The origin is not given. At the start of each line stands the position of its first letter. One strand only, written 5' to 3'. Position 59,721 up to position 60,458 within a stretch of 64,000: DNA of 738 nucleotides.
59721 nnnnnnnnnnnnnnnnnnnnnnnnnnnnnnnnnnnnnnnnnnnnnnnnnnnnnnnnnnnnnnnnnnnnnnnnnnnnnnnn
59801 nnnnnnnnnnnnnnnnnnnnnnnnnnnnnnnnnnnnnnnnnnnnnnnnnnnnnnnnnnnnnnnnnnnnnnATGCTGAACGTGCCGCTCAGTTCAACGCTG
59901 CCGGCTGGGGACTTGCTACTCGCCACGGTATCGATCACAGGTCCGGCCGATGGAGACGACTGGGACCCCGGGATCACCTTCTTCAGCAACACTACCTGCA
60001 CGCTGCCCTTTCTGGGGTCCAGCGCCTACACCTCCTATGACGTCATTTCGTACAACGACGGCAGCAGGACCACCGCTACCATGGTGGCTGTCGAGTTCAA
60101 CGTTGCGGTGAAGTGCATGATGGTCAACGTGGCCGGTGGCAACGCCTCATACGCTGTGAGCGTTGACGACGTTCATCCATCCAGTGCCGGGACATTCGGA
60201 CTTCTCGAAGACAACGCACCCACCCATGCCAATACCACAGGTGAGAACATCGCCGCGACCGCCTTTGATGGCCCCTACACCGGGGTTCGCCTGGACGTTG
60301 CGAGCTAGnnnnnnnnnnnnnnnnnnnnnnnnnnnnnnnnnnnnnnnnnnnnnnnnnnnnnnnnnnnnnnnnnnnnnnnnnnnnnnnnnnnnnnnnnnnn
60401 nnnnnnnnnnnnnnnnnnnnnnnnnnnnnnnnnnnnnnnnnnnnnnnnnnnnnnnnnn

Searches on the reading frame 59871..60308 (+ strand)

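Call 11: search_protein_families(library=pfam, proteins=[window:59871-60308:+], max_evalue=0.1)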
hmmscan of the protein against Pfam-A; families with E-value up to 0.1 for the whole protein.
window:59871-60308:+ (145 aa): 0 families

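Call 14: search_protein_families(library=ncbifam, proteins=[window:59871-60308:+], max_evalue=1)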
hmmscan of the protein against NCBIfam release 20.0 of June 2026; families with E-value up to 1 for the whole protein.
window:59871-60308:+ (145 aa): 1 family
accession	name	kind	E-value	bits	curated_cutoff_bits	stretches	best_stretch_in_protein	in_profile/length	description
TIGR04219.1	OMP_w_GlyGly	subfamily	0.031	13.5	105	1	36-102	149-215/234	TIGR04219 family outer membrane beta-barrel protein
